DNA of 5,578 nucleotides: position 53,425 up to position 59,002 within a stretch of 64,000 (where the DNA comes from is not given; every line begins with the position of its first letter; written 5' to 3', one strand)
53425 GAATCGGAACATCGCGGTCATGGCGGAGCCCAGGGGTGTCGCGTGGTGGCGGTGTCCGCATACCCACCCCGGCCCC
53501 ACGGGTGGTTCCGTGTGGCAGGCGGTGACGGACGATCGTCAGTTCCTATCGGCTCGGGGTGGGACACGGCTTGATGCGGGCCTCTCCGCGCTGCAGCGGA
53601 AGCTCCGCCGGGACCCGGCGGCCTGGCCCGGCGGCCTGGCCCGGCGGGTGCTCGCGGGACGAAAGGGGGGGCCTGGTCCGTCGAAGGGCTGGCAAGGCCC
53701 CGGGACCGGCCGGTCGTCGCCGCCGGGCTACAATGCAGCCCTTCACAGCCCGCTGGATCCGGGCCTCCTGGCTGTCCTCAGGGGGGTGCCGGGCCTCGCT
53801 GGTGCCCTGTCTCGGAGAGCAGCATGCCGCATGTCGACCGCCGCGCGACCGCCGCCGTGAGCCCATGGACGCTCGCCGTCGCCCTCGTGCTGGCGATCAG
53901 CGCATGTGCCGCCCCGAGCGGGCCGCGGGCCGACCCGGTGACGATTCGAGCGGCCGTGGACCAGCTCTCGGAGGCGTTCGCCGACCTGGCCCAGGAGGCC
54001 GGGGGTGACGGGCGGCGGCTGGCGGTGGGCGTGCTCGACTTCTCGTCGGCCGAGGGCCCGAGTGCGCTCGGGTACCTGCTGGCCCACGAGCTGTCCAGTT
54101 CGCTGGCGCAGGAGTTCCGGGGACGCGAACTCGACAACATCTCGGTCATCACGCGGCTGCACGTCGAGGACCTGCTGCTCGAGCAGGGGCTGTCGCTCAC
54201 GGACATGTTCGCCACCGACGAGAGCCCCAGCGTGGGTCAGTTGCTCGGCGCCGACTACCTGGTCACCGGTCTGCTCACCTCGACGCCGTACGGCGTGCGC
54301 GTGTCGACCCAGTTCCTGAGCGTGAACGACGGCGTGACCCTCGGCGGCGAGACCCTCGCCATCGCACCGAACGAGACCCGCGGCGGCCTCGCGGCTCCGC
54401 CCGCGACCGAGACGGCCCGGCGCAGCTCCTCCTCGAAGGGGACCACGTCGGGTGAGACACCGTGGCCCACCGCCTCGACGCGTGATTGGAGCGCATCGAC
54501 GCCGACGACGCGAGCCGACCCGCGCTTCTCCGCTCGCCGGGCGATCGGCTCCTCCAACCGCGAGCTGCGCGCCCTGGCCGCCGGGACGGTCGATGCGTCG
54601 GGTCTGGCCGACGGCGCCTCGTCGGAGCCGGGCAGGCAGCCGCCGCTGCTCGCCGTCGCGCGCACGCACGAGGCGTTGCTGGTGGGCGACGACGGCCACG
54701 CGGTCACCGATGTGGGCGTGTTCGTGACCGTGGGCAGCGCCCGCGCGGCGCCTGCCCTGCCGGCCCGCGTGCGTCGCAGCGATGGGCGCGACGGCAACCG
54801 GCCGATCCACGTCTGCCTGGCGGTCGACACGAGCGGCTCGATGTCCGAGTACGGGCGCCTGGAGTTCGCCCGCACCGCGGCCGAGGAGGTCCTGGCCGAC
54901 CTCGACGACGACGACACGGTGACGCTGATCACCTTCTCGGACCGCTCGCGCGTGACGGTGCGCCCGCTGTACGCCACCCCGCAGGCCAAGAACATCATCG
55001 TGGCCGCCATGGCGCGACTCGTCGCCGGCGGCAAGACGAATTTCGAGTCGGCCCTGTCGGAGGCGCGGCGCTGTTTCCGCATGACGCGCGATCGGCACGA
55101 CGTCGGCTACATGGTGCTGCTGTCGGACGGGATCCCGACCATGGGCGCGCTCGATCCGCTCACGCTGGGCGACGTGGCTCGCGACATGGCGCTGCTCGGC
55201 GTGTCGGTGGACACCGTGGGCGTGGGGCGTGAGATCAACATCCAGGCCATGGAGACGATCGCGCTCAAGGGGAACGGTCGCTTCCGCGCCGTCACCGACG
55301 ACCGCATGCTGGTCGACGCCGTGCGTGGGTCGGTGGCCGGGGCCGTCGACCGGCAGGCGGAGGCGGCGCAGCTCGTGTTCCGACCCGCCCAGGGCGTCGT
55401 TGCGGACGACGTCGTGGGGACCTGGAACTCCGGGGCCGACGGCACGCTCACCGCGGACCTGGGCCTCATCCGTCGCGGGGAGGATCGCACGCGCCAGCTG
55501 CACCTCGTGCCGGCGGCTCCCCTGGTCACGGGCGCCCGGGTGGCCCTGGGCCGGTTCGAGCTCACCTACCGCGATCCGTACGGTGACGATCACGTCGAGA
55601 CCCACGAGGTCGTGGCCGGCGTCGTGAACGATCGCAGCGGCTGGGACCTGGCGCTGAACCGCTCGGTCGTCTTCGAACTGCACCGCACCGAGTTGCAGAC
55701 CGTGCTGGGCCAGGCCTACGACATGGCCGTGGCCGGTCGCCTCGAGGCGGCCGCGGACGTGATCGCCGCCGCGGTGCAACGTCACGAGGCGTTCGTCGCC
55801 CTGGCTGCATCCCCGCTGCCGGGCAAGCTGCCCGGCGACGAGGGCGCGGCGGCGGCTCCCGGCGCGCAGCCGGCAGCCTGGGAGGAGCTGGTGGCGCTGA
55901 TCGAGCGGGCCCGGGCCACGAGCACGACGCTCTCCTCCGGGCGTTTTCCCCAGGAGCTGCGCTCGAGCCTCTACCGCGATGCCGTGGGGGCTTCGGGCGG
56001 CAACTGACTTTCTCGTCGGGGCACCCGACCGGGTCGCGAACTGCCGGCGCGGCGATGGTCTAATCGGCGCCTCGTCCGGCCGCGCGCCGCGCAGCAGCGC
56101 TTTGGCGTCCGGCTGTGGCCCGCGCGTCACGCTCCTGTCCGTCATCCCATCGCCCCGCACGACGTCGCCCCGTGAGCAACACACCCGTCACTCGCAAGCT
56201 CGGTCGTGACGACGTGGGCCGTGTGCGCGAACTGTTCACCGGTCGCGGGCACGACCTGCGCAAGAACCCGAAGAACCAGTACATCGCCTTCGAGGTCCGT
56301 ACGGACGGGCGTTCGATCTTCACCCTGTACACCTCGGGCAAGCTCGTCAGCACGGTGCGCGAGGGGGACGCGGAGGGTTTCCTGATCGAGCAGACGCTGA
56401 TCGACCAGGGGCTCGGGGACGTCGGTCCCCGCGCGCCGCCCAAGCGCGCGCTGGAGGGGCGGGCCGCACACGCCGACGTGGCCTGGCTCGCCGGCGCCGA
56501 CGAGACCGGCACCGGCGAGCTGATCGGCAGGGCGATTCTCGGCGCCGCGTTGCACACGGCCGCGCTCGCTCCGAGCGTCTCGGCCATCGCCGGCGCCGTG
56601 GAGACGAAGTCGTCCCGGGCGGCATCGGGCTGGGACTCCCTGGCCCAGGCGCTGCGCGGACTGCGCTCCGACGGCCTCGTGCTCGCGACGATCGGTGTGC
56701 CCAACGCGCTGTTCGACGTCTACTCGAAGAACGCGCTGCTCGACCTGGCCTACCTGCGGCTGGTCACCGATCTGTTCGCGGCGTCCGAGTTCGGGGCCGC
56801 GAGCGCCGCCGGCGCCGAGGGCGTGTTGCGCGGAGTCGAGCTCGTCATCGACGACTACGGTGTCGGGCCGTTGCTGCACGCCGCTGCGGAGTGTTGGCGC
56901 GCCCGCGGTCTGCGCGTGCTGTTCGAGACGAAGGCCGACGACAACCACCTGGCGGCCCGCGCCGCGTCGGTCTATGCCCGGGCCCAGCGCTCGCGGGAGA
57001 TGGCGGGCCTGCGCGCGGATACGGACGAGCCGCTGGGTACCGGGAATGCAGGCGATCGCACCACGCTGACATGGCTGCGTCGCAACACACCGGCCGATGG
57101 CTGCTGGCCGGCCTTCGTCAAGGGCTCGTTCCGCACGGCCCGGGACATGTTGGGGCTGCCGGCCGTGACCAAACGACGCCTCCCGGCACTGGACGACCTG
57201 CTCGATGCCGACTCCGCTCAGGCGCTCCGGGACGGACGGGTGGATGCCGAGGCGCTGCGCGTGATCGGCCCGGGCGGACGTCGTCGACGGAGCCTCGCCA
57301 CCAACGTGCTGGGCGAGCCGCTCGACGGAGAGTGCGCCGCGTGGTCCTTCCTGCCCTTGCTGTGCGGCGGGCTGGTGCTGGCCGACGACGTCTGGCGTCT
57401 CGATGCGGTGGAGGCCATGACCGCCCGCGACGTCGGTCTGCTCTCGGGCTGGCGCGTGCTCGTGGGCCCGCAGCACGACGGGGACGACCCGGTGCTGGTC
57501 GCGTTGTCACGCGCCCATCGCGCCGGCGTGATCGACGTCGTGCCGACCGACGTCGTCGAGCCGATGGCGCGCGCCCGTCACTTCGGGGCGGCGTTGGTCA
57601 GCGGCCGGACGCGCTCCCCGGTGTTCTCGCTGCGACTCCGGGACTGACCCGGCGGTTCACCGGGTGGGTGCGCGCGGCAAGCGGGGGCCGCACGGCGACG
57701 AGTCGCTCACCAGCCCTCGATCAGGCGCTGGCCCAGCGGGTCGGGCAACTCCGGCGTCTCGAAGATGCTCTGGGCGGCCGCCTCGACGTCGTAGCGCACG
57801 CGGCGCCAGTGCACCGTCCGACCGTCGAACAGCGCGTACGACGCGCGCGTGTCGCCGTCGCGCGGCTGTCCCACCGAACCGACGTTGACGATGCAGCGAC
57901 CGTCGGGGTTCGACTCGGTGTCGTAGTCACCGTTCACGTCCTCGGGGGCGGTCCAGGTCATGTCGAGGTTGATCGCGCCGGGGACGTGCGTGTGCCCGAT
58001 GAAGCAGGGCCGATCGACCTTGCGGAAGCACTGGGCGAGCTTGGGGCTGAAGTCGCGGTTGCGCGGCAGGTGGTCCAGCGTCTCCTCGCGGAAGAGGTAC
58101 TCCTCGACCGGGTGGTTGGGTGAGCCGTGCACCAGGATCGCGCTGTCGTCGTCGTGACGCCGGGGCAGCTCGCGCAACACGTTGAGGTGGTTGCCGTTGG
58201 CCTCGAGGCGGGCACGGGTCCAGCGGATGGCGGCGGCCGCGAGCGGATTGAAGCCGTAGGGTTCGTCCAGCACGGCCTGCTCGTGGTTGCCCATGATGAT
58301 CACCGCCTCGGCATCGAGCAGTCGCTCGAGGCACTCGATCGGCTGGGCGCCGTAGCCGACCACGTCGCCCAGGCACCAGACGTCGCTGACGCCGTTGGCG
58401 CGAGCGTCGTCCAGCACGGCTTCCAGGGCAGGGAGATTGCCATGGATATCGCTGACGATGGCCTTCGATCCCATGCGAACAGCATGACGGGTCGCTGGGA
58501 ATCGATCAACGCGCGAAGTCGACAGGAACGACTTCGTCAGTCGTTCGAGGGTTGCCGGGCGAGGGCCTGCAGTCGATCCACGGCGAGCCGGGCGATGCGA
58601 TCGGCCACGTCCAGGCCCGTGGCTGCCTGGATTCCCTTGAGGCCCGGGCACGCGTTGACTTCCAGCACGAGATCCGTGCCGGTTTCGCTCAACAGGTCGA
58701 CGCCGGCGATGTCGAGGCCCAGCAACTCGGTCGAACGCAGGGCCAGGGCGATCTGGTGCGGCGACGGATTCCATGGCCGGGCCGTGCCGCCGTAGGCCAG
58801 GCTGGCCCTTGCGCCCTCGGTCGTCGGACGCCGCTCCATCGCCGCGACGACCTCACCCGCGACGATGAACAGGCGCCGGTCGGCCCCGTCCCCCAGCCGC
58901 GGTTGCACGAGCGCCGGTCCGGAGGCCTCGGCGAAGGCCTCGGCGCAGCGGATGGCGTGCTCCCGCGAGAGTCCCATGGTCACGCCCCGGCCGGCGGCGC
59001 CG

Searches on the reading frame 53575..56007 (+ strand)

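Call 36: search_protein_families(library=pfam, proteins=[window:53575-56007:+], max_evalue=0.001)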
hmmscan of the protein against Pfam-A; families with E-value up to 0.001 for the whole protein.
window:53575-56007:+ (810 aa): 2 families
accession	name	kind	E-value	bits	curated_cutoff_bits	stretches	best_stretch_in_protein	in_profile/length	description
PF00092.34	VWA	-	1.8e-15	58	23.8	1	413-577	2-166/174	von Willebrand factor type A domain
PF13519.12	VWA_2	-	5.5e-14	53.1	27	1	414-519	2-106/107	von Willebrand factor type A domain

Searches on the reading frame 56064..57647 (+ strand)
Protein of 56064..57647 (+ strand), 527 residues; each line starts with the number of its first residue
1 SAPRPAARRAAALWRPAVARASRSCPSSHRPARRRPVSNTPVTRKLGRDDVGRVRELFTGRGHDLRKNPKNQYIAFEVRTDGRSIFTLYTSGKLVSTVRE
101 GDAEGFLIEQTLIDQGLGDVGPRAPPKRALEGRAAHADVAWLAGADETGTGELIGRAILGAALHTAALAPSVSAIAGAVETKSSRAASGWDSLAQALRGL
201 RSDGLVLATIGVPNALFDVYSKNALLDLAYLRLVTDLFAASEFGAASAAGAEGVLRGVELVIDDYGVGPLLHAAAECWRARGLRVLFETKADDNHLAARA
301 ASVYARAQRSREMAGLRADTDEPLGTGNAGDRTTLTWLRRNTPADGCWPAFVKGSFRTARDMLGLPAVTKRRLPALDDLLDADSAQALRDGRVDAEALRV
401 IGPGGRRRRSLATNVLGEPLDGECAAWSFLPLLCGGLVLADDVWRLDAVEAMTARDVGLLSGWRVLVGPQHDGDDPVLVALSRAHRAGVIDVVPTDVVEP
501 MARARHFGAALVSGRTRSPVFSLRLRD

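Call 36: search_protein_families(library=pfam, proteins=[window:56064-57647:+], max_evalue=0.001)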
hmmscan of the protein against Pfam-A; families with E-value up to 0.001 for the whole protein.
window:56064-57647:+ (527 aa): 1 family
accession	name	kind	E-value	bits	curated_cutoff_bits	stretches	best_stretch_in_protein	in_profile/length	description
PF01351.25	RNase_HII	-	2.2e-08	34.7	25.8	1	280-358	120-198/199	Ribonuclease HII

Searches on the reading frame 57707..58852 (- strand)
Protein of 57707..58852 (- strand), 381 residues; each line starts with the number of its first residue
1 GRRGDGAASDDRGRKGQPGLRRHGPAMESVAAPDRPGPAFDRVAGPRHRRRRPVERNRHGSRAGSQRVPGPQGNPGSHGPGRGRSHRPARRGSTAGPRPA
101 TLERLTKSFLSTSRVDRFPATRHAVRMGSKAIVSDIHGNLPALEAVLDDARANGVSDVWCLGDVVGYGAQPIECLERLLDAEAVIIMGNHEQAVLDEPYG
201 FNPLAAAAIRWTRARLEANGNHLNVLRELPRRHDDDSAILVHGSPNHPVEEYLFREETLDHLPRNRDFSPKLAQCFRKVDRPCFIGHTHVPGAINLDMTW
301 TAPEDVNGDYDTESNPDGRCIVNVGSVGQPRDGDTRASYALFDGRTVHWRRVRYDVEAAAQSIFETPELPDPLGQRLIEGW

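Call 36: search_protein_families(library=pfam, proteins=[window:57707-58852:-], max_evalue=0.001)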
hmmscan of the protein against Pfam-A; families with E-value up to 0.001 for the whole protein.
window:57707-58852:- (381 aa): 2 families
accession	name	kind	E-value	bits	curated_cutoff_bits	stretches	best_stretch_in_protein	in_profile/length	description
PF12850.12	Metallophos_2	-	1.3e-15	58.1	27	1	131-343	4-150/154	Calcineurin-like phosphoesterase superfamily domain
PF00149.33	Metallophos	-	6.5e-13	50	21.5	1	131-291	4-191/191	Calcineurin-like phosphoesterase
